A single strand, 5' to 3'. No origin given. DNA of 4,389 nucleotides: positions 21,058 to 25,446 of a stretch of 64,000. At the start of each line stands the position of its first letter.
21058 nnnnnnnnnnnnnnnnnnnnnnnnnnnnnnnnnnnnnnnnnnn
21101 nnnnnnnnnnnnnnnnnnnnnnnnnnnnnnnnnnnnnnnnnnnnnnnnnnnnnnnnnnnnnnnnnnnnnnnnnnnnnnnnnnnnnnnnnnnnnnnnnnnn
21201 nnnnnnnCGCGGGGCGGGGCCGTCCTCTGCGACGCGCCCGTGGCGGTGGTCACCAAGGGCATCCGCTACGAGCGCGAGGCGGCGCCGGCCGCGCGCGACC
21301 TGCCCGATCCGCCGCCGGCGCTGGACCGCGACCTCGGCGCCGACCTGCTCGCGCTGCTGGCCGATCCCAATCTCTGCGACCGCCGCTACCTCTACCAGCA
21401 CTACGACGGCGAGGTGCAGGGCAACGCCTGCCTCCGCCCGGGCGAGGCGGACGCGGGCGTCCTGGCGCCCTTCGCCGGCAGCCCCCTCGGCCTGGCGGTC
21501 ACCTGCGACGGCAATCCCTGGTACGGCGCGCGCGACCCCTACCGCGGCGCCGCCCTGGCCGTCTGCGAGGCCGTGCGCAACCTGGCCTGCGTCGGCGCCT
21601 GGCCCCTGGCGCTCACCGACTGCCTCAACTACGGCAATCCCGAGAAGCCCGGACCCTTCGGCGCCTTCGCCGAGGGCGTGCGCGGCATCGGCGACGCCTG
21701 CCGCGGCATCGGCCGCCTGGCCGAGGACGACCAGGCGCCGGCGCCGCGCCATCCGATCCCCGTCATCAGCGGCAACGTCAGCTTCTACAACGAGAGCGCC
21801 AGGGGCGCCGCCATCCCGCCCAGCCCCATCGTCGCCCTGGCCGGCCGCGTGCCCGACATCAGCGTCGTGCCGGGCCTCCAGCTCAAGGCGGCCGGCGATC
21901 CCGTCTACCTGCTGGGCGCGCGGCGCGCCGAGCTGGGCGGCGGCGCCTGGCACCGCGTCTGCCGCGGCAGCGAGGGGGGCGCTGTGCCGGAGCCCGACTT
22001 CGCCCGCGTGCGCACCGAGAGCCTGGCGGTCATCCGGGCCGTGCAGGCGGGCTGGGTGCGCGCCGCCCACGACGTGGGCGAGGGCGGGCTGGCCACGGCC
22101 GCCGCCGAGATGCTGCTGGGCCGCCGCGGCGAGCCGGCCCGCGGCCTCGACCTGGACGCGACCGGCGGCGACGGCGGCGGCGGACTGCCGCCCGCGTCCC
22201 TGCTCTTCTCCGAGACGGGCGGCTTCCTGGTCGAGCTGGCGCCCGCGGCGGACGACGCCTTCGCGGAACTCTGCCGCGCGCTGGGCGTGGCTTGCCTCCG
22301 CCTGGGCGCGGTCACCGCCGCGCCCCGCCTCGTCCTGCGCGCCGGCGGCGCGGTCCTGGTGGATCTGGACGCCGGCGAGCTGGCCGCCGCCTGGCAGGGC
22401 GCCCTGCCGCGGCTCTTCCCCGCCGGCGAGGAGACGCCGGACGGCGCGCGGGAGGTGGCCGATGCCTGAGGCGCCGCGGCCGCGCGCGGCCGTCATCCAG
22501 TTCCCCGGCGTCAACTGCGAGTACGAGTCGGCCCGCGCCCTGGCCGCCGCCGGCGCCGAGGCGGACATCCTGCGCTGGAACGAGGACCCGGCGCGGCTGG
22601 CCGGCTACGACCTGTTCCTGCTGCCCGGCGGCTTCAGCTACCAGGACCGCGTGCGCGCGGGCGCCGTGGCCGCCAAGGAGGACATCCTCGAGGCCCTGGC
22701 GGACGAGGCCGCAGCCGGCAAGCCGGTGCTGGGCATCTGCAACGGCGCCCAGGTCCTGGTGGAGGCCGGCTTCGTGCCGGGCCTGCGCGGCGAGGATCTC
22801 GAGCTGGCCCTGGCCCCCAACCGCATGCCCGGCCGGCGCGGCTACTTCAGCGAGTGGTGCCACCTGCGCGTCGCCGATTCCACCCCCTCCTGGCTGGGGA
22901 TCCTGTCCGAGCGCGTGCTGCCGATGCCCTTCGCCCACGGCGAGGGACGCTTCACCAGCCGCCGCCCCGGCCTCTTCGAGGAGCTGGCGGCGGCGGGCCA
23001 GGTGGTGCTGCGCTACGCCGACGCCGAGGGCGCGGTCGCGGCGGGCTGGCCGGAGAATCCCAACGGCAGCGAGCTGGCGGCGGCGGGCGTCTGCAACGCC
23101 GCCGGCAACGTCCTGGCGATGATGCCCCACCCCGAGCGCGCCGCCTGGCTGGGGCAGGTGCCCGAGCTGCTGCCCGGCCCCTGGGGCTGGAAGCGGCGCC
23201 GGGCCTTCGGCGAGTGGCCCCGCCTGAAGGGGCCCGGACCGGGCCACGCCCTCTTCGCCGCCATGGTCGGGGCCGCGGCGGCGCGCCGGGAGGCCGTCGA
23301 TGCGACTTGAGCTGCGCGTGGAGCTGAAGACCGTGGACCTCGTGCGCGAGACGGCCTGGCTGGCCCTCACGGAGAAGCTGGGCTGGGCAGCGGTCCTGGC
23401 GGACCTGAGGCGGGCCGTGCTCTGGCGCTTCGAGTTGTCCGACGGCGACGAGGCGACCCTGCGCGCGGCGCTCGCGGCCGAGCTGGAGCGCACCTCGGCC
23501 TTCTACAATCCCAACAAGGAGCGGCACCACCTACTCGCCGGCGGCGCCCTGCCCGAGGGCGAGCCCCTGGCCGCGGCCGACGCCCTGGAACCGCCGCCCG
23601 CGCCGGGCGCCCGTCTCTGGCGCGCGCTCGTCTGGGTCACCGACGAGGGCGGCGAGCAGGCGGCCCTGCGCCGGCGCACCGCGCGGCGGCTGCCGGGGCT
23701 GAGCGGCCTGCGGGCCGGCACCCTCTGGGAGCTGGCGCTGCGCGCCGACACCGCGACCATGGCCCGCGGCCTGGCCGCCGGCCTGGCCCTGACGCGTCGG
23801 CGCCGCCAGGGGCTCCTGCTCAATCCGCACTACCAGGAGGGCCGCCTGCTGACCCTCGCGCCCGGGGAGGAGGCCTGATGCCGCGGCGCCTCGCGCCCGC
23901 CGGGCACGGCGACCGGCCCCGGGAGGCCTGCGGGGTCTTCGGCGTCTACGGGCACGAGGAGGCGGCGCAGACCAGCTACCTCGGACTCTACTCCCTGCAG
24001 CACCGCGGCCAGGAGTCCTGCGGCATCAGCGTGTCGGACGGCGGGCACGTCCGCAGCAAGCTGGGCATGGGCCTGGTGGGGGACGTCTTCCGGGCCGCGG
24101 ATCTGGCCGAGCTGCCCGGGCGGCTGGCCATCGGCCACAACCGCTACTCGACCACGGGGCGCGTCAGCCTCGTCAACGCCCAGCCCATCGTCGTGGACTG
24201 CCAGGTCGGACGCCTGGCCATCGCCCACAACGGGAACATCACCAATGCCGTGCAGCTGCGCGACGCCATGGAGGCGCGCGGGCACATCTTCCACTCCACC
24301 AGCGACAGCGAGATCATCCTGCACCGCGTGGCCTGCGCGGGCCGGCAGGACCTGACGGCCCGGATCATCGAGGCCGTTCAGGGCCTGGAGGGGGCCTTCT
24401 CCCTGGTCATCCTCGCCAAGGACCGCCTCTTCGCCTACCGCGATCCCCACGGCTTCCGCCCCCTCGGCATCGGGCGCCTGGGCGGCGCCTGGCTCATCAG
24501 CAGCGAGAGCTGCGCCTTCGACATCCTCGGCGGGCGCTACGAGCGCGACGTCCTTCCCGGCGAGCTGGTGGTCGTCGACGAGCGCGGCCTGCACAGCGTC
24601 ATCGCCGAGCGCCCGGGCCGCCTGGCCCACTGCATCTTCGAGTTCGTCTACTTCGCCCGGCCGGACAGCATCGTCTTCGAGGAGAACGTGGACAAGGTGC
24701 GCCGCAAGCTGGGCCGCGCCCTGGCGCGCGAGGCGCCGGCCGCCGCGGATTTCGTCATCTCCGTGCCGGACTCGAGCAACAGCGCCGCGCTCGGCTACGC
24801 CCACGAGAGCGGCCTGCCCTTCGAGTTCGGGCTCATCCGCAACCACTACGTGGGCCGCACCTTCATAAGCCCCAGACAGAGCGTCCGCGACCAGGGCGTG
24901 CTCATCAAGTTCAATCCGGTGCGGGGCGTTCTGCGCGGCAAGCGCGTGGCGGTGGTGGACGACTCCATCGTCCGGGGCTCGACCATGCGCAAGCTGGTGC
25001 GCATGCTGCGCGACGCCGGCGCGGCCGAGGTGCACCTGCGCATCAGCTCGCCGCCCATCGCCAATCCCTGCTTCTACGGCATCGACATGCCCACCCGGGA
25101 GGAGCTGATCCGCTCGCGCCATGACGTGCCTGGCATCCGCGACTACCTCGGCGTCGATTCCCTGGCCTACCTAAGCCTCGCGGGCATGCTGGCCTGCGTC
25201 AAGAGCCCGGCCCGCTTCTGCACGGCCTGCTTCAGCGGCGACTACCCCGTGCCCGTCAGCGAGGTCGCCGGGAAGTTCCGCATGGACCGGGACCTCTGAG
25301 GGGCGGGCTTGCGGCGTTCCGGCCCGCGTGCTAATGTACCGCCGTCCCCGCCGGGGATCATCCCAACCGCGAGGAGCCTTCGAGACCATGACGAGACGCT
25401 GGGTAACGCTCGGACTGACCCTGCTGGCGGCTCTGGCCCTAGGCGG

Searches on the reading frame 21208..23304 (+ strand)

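Call 64: search_protein_families(library=pfam, proteins=[window:21208-23304:+], max_evalue=0.01)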
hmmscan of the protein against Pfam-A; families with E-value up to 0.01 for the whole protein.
window:21208-23304:+ (699 aa): 4 families
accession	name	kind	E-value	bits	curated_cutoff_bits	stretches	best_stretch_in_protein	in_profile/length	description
PF13507.12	GATase_5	-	7.4e-49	166.6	27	1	424-659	1-243/260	CobB/CobQ-like glutamine amidotransferase domain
PF00117.34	GATase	-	4.9e-07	30.1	22.8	1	439-520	11-88/190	Glutamine amidotransferase class-I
PF07685.20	GATase_3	-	4e-06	27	27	1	441-519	15-90/196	CobB/CobQ-like glutamine amidotransferase domain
PF01965.30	DJ-1_PfpI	-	8.9e-06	26.1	26.6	1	465-526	60-116/165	DJ-1/PfpI family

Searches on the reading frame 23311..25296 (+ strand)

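Call 13: search_protein_families(library=pfam, proteins=[window:23311-25296:+], max_evalue=0.001)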
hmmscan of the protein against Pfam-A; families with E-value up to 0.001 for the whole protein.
window:23311-25296:+ (662 aa): 3 families
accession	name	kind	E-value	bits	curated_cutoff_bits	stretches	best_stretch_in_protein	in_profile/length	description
PF13537.11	GATase_7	-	1.8e-19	70.4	25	1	288-403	11-121/123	Glutamine amidotransferase domain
PF13522.11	GATase_6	-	4.5e-19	69.2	27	1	270-399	10-130/130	Glutamine amidotransferase domain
PF00156.33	Pribosyltran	-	1.3e-05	25.1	26.3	1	475-576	26-120/158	Phosphoribosyl transferase domain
